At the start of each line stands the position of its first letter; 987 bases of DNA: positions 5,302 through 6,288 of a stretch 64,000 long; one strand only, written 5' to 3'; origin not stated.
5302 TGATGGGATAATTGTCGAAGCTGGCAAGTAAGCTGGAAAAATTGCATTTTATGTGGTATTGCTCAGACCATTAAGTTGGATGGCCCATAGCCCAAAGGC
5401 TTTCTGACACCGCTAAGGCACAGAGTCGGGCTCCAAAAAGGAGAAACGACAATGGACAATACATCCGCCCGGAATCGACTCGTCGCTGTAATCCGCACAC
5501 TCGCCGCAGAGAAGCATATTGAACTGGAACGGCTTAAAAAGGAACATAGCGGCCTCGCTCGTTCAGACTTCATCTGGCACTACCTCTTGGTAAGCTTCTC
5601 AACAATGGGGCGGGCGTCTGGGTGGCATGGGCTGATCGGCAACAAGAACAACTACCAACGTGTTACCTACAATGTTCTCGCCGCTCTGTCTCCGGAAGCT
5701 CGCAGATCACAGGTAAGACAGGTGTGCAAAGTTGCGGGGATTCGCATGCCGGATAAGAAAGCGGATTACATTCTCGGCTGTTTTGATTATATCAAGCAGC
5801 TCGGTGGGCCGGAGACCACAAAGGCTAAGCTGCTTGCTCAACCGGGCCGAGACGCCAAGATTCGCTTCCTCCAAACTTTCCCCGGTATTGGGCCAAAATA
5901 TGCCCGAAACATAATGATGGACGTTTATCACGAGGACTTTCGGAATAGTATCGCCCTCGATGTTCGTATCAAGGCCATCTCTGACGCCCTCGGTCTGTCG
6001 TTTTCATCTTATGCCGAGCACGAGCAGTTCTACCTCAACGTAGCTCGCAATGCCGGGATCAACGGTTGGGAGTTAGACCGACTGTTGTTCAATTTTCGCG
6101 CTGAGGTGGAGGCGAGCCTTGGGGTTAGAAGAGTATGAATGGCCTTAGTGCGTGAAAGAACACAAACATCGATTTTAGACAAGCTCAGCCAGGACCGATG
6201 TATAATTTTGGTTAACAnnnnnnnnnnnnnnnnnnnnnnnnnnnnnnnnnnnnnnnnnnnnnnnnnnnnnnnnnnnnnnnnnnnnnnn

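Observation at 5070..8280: Low-GC islet carrying an HhH-GPD-like glycosylase gene and a large HEPN-ended protein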

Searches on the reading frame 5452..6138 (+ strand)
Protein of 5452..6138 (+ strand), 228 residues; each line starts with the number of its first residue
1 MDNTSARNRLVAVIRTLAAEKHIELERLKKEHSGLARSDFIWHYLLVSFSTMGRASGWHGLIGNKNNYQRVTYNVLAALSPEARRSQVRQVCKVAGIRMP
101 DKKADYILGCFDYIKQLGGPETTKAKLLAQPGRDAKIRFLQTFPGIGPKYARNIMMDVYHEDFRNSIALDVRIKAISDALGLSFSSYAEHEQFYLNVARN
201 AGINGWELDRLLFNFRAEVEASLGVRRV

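Call 3: search_protein_families(library=pfam, proteins=[window:5452-6138:+], max_evalue=1)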
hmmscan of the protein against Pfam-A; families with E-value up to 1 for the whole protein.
window:5452-6138:+ (228 aa): 3 families
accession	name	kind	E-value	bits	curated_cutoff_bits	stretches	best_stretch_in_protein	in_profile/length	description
PF14520.12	HHH_5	-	0.11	13.5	27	1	138-154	2-18/57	Helix-hairpin-helix domain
PF14931.11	IFT20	-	0.11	13.1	27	1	6-37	76-107/119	Intraflagellar transport complex B, subunit 20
PF12836.13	HHH_3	-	0.19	12.3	27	1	135-155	11-31/65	Helix-hairpin-helix motif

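Call 4: search_protein_families(library=padloc, proteins=[window:5452-6138:+], max_evalue=1)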
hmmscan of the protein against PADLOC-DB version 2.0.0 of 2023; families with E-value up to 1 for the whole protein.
window:5452-6138:+ (228 aa): 0 families

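Call 5: search_protein_families(library=ncbifam, proteins=[window:5452-6138:+], max_evalue=1)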
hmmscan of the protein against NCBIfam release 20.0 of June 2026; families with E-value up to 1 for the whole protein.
window:5452-6138:+ (228 aa): 2 families
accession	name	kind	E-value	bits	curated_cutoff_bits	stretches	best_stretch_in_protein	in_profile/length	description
NF002305.0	PRK01229.1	equivalog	0.022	14.2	183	1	84-214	72-202/210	N-glycosylase/DNA lyase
TIGR00084.2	ruvA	equivalog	0.087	12.4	85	1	136-159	108-131/202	Holliday junction branch migration protein RuvA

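Call 7: find_homologous_proteins(query=window:5452-6138:+)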
Query window:5452-6138:+ (228 aa): 626 proteins with E <= 0.001 among 1253 candidates; the best 120 are listed.
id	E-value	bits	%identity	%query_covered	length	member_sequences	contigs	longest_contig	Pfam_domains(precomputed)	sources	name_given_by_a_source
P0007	8.5e-140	481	94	100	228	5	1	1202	-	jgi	jgi:hypothetical protein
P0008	1.8e-134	464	91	100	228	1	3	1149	-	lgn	-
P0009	2.8e-133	460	91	100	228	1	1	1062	-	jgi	jgi:thermostable 8-oxoguanine DNA glycosylase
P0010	5.0e-133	459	88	100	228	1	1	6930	-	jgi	jgi:hypothetical protein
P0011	8.1e-133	459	90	100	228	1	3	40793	-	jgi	jgi:thermostable 8-oxoguanine DNA glycosylase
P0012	1.7e-132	458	90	100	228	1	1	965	-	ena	-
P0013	3.9e-127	440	86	100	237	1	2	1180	-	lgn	-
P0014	5.5e-126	436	85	100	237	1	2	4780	-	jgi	jgi:hypothetical protein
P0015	8.8e-126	436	86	99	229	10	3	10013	-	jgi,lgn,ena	-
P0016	2.4e-125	434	86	100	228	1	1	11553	-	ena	-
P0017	9.6e-124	429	83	99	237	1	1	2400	-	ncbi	-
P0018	1.2e-123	429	84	99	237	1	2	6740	-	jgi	jgi:hypothetical protein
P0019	6.4e-123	426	82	99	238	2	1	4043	-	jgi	jgi:hypothetical protein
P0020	2.0e-120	418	81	99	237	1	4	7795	-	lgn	-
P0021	1.0e-119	416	81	99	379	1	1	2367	-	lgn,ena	-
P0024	3.0e-116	405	78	99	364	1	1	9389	-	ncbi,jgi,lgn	ncbi:MAG TPA: hypothetical protein VH682_31320 [Gemmataceae bacterium]|jgi:hypothetical protein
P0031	2.1e-114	398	78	99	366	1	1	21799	-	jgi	jgi:hypothetical protein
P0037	1.4e-112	393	78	99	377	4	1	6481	-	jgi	jgi:hypothetical protein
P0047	4.2e-111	388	75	99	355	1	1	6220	-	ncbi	-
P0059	1.2e-108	380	75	98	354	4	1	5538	-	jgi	jgi:thermostable 8-oxoguanine DNA glycosylase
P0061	2.7e-108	379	75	99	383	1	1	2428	-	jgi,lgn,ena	-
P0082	1.1e-99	350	71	97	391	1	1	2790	-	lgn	-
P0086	8.2e-97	341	68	100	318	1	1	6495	-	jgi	jgi:hypothetical protein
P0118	5.5e-91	322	66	94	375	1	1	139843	-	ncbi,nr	ncbi:MAG: hypothetical protein N2572_04460 [Syntrophales bacterium]|nr:hypothetical protein [Syntrop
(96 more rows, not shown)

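Call 8: search_solved_structures(query=window:5452-6138:+, max_evalue=10, show_alignments=2)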
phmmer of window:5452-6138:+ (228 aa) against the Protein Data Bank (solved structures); distinct sequences matched with E-value up to 10: 2.
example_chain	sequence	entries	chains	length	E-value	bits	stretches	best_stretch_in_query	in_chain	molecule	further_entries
5vzm_B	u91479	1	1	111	0.45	13.2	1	70-114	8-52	DNA repair protein REV1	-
6bxg_A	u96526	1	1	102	0.86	12.3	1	75-138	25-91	Tail-specific protease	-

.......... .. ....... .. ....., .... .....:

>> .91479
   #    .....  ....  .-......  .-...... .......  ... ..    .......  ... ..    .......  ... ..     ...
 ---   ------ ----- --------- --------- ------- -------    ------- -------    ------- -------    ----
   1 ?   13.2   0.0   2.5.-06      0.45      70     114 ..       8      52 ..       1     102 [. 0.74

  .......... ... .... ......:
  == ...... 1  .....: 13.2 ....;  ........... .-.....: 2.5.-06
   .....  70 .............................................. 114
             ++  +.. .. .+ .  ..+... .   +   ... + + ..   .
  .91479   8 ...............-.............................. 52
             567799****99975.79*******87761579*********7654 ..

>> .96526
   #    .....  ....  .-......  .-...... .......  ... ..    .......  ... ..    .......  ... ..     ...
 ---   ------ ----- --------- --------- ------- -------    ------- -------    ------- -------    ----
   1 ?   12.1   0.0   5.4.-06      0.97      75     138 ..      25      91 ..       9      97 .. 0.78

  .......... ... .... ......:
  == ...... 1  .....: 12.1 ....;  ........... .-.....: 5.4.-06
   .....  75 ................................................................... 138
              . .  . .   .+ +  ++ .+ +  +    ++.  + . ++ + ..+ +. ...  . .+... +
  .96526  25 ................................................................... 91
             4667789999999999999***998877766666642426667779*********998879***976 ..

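Call 19: find_related_loci(query=A2, collection=genome_contigs, flank=6000)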
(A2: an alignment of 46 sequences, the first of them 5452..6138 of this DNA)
Query A2 (228 aa) in genome_contigs; peptide patterns used: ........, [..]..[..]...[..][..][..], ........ (x = any residue, [..] = any of these).
109 stretches matched a pattern; 73 encode a relative of the query (tblastn E <= 1e-3); 73 distinct loci.
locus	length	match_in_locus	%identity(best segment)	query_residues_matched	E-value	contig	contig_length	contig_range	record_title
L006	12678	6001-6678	81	1-226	5e-130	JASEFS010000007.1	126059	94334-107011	MAG: Deltaproteobacteria bacterium isolate Yes49-14 NODE_70_length_126059_cov_7.382710, whole genome shotgun sequence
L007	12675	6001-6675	76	1-225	1e-119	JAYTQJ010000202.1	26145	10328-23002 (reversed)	MAG: Schlesneria sp. isolate GFS_4627 GFS_4627_201, whole genome shotgun sequence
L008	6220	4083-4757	75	1-225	4e-119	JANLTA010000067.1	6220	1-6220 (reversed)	MAG: Gemmataceae bacterium isolate OTE_25_metabat_263_sub OTE_25_k141_1905030, whole genome shotgun sequence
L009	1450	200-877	77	1-225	9e-128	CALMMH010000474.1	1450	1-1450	MAG TPA_asm: uncultured Phycisphaerales bacterium isolate SRR6284162_bin.47_CONCOCT_v1.1_MAG genome assembly, contig: ER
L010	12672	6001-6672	75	1-224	4e-116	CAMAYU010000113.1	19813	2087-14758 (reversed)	MAG: Schlesneria paludicola DSM 18645 isolate MH-08apr19-81 genome assembly, contig: MH-08apr19-C6204, whole genome shot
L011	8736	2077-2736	73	6-225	1e-111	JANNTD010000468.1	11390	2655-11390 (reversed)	MAG: Planctomycetota bacterium isolate SOY_31_concoct_37_sub SOY_31_k141_1188526, whole genome shotgun sequence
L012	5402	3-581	79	33-225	2e-105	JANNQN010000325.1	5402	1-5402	MAG: Planctomycetia bacterium isolate SOY_31_metabat_442_sub SOY_31_k141_1862750, whole genome shotgun sequence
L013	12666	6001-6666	66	3-224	1e-100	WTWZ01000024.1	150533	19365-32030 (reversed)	MAG: Prolixibacteraceae bacterium isolate X3_MetaBAT.42 scaffold_792, whole genome shotgun sequence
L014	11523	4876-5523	67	1-215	2e-99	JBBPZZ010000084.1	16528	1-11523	MAG: Rubrobacterales bacterium isolate bin.89 bin.89_S4Ck141_891424_length_16528_cov_20.7053, whole genome shotgun seque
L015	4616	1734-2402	63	1-223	3e-98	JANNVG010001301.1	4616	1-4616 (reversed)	MAG: Fimbriiglobus sp. isolate VAR_34_metabat_60 VAR_34_k141_1231054, whole genome shotgun sequence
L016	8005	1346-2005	66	10-224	8e-98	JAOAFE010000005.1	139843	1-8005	MAG: Syntrophales bacterium isolate SKW28 NODE_5_length_139843_cov_8.559313, whole genome shotgun sequence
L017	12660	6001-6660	65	1-220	2e-97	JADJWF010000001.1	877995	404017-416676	MAG: Verrucomicrobia bacterium isolate Kalu_18-Q3-R12-55_BAT3C.19 tig00001403-10-8768320, whole genome shotgun sequence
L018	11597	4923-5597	66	1-223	4e-97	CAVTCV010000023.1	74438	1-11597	MAG: uncultured Alphaproteobacteria bacterium isolate MFD00991.bin.3.207 genome assembly, contig: contig_67279, whole ge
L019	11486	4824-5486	63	3-223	2e-96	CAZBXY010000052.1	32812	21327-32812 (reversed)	MAG TPA_asm: uncultured Frigoriglobus sp. isolate SRP287051_co2_76 genome assembly, contig: NODE_2837_length_32812_cov_1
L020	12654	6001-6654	63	7-224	1e-96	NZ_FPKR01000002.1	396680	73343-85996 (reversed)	Chitinimonas taiwanensis DSM 18899, whole genome shotgun sequence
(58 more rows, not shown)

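Call 26: predict_structure(alignment_id=A2)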
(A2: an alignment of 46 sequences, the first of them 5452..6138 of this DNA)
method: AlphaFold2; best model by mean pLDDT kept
length: 228 residues; sequences in the alignment: 46
mean_pLDDT: 92.0   pTM: 0.85
mean pLDDT of the five models: 92.0, 91.7, 91.1, 91.1, 91.0
residues with pLDDT >= 90: 181; 70-90: 37; 50-70: 9; < 50: 1
segments of 3 or more residues with pLDDT < 50: none
pLDDT, mean of each block of 10 residues (from residue 1): 88 97 92 84 94 72 96 98 98 93 97 98 97 96 94 91 91 88 92 96 95 91 74
secondary structure, 60 per line:
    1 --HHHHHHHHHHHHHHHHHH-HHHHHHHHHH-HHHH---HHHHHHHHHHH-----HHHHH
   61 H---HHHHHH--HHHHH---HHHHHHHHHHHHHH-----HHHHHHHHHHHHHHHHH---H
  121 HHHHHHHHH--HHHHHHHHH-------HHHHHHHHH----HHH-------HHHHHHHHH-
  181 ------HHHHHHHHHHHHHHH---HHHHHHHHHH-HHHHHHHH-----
elements in order: H3-20 H22-31 H33-36 H40-50 H56-61 H65-70 H73-77 H81-94 H100-116 H120-129 H132-140 H148-156 H171-179 H187-201 H205-214 H216-223

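Call 34: fold_search(model_id=the predicted structure, library=pdb)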
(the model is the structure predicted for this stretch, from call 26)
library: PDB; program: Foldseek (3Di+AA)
matches with E <= 10: 255; with E <= 0.001: 3
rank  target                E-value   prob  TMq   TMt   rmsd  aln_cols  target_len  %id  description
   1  3n0u_A                2.6e-04  1.00  0.63  0.68   4.1       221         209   14  Crystal structure of Tm1821, the 8-oxoguanine DNA glycosylase of Thermotoga maritima (released 2011-04-06)
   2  3n0u_C                4.6e-04  1.00  0.63  0.69   4.1       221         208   14  Crystal structure of Tm1821, the 8-oxoguanine DNA glycosylase of Thermotoga maritima (released 2011-04-06)
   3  3fhf                  5.5e-04  1.00  0.70  0.74   3.9       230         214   16  Crystal structure of Methanocaldococcus jannaschii 8-oxoguanine DNA glycosylase (MjOgg) (released 2009-05-19)
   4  3knt_A                1.4e-03  1.00  0.67  0.73   3.8       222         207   16  Crystal structure of Methanocaldococcus jannaschii 8-oxoguanine glycosylase/lyase in complex with 15mer DNA containing (released 2010-02-02)
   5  3fhg                  2.5e-03  1.00  0.61  0.66   4.3       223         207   14  Crystal structure of Sulfolobus solfataricus 8-oxoguanine DNA glycosylase (SsOgg) (released 2009-05-19)
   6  3knt_C                2.9e-03  1.00  0.68  0.75   3.2       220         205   15  Crystal structure of Methanocaldococcus jannaschii 8-oxoguanine glycosylase/lyase in complex with 15mer DNA containing (released 2010-02-02)
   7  8a5g                  2.9e-03  1.00  0.48  0.46   7.2       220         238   16  Crystal structure of Deinococcus radiodurans Endonuclease III-3 double mutant (released 2022-08-03)
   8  8a5f                  4.7e-03  1.00  0.54  0.52   5.6       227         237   18  Crystal structure of Deinococcus radiodurans Endonuclease III-1 R61Q variant (released 2022-08-03)
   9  4uob                  5.6e-03  1.00  0.48  0.46   7.1       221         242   16  Crystal structure of Deinococcus radiodurans Endonuclease III-3 (released 2015-06-10)
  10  8bq7_B                8.1e-03  1.00  0.52  0.41   9.8       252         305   17  Structure of the mouse 8-oxoguanine DNA Glycosylase mOGG1 in complex with ligand TH2829 (released 2023-11-29)
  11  8bvx_B                8.8e-03  1.00  0.43  0.34  13.1       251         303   20  Structure of the mouse 8-oxoguanine DNA Glycosylase mOGG1 in complex with ligand TH13264 (released 2024-05-15)
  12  7qel_AAA              1.7e-02  1.00  0.50  0.39  10.1       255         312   18  Structure of the mouse 8-oxoguanine DNA Glycosylase mOGG1 in complex with ligand TH011247 (released 2022-12-14)
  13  7az0_AAA              1.9e-02  1.00  0.49  0.37   8.4       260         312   16  Structure of the mouse 8-oxoguanine DNA Glycosylase mOGG1 in complex with TH12161 (released 2022-06-01)
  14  1orp_A                2.0e-02  1.00  0.48  0.50   6.8       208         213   15  Structure of a Trapped Endonuclease III-DNA Covalent Intermediate: Estranged-Adenine Complex (released 2003-07-15)
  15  7ayz_CCC              2.1e-02  1.00  0.43  0.33  13.2       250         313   18  Structure of the mouse 8-oxoguanine DNA Glycosylase mOGG1 in complex with activator TH10785 (released 2022-06-01)
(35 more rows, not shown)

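Call 55: search_protein_families(library=pfam, proteins=[P0021, P0024, P0031, P0037, P0047, P0059, P0061, P0082, P0118, P0086], max_evalue=0.01)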
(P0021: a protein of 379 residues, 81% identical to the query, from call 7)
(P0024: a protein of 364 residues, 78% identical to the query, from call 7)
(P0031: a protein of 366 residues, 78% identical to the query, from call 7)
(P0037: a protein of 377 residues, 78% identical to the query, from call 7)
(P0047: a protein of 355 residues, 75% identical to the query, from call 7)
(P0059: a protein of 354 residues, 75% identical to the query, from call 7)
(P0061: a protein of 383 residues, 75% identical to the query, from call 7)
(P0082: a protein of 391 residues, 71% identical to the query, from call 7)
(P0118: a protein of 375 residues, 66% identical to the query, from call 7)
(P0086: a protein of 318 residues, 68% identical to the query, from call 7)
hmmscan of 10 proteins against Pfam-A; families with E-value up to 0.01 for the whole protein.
P0021 (379 aa): 0 families

P0024 (364 aa): 0 families

P0031 (366 aa): 0 families

P0037 (377 aa): 0 families

P0047 (355 aa): 0 families

P0059 (354 aa): 0 families

P0061 (383 aa): 0 families

P0082 (391 aa): 0 families

P0118 (375 aa): 0 families

P0086 (318 aa): 0 families

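Call 90: search_protein_families(library=pfam, alignment_id=A10, max_evalue=0.00001)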
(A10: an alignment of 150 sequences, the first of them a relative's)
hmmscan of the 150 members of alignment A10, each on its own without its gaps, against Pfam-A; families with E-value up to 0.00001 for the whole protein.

A. member 1, L006:5269-5937:+ (222 aa): 0 families

B. families by the number of members that match (of 150 scanned): 89 families (the first 25 are shown)
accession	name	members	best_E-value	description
PF00676.26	E1_dh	2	1.6e-91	Dehydrogenase E1 component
PF18480.7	DUF5615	2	1.3e-24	Domain of unknown function (DUF5615)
PF02517.21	Rce1-like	2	1.7e-23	Type II CAAX prenyl endopeptidase Rce1-like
PF02321.23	OEP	2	2.5e-23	Outer membrane efflux protein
PF00155.27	Aminotran_1_2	2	1.3e-21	Aminotransferase class I and II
PF02518.31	HATPase_c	2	2.8e-16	Histidine kinase-, DNA gyrase B-, and HSP90-like ATPase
PF13304.12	AAA_21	2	6.4e-14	AAA domain, putative AbiEii toxin, Type IV TA system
PF13442.11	Cytochrome_CBB3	2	3.2e-12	Cytochrome C oxidase, cbb3-type, subunit III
PF01844.29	HNH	2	1.6e-09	HNH endonuclease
PF00034.26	Cytochrom_C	2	2.8e-09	Cytochrome c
PF01642.28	MM_CoA_mutase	1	5.6e-227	Methylmalonyl-CoA mutase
PF01964.24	ThiC_Rad_SAM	1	8.9e-187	Radical SAM ThiC family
PF01053.26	Cys_Met_Meta_PP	1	7.3e-131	Cys/Met metabolism PLP-dependent enzyme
PF09903.14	DUF2130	1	9.2e-90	Uncharacterized protein conserved in bacteria (DUF2130)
PF00827.22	Ribosomal_L15e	1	9.1e-80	Ribosomal L15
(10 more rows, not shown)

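Call 91: find_encoding_contigs(protein=P0016, flank=6000, max_places=2)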
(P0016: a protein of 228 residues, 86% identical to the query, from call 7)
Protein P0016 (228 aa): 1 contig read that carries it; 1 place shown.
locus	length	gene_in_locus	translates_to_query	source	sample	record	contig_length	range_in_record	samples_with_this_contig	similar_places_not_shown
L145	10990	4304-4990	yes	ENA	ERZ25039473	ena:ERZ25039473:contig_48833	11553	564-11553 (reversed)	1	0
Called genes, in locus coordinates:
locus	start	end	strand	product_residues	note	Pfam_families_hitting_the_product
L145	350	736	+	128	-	PF07862:Nif11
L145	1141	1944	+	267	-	PF02624:YcaO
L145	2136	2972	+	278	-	-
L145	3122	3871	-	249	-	PF00589:Phage_integrase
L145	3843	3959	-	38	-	-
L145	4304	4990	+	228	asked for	-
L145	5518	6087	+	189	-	-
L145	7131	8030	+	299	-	-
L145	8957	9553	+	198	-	-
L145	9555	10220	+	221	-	-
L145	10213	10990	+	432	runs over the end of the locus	PF00149:Metallophos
